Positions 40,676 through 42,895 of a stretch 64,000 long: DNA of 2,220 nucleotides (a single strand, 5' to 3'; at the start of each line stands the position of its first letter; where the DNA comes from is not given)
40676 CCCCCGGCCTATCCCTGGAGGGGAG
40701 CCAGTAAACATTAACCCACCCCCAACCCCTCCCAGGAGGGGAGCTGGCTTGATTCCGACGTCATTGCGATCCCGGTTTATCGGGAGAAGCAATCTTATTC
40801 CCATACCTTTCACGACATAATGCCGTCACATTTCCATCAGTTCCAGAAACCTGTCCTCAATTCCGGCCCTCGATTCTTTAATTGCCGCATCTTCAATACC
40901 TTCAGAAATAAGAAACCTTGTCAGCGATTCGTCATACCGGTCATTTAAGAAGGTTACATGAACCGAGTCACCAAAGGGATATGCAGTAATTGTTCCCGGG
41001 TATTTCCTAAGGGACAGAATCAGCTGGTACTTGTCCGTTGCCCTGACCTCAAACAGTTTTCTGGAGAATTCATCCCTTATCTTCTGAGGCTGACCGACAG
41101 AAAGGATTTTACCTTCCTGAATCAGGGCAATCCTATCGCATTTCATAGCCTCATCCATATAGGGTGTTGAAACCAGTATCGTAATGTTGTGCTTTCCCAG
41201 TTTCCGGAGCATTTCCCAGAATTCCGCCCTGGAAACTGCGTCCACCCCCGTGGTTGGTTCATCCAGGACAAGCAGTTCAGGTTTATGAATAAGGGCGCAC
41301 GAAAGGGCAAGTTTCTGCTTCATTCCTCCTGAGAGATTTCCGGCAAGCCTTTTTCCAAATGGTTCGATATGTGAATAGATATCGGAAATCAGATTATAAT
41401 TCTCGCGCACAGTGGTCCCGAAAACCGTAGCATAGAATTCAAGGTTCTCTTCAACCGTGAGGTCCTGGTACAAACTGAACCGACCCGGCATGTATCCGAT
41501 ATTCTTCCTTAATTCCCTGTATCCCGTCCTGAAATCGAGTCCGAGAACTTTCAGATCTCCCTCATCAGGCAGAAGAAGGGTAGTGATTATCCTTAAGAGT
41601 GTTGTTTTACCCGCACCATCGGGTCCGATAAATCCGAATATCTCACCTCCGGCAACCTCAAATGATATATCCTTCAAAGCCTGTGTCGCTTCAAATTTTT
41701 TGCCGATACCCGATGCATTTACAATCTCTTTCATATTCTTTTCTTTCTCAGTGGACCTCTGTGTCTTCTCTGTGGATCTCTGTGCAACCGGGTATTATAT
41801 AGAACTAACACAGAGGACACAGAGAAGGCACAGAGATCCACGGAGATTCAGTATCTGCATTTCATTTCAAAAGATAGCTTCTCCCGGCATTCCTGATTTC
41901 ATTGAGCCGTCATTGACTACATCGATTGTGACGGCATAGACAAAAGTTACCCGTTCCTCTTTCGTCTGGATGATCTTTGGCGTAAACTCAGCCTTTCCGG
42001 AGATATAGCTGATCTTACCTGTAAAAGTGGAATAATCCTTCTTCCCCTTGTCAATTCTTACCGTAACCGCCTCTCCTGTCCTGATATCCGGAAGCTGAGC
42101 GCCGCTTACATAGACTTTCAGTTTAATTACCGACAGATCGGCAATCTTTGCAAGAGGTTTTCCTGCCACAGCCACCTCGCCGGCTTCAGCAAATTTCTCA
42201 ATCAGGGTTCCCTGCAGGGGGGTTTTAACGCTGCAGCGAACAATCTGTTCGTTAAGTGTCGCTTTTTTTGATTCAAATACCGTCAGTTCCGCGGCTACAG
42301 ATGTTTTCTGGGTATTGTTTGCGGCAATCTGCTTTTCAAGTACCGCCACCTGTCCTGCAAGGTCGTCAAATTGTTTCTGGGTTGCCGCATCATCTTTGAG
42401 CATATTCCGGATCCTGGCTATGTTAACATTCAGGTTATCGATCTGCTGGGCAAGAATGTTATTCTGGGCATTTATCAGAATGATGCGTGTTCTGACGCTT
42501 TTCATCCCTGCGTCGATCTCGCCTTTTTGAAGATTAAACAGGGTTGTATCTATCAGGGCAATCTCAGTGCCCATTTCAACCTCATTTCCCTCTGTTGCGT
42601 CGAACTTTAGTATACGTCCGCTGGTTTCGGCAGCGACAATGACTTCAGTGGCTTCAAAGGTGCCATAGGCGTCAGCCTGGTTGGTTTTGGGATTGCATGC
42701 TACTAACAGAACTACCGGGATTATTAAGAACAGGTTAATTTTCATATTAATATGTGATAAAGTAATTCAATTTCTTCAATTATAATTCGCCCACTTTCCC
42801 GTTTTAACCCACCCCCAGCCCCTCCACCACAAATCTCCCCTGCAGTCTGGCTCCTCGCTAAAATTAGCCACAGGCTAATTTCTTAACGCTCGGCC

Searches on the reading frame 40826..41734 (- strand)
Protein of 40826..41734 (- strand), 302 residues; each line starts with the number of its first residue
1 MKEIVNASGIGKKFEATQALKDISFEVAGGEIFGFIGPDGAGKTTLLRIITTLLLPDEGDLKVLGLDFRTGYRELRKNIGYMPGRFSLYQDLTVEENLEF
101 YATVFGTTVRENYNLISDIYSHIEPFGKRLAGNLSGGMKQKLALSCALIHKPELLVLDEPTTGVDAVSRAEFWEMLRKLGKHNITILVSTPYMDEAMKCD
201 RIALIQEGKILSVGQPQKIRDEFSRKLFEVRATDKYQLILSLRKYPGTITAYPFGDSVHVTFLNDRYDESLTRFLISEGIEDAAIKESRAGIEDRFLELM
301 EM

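Call 34: search_protein_families(library=pfam, proteins=[window:40826-41734:-], max_evalue=0.001)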
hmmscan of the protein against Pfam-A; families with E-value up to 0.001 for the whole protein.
window:40826-41734:- (302 aa): 2 families
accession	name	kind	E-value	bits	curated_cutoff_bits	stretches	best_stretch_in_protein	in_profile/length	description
PF00005.33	ABC_tran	-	7.3e-29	101.5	25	1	20-162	1-137/137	ABC transporter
PF13304.12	AAA_21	-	3.2e-11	44.3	27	2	128-190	232-297/304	AAA domain, putative AbiEii toxin, Type IV TA system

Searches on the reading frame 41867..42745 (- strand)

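Call 34: search_protein_families(library=pfam, proteins=[window:41867-42745:-], max_evalue=0.001)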
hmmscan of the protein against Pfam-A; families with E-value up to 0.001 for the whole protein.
window:41867-42745:- (292 aa): 2 families
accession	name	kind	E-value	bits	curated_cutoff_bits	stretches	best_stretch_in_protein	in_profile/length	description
PF13437.12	HlyD_3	-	2.5e-14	54.3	22.2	1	173-254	2-82/106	HlyD family secretion protein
PF16576.10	HlyD_D23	-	3e-13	50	30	1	170-251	108-187/214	Barrel-sandwich domain of CusB or HlyD membrane-fusion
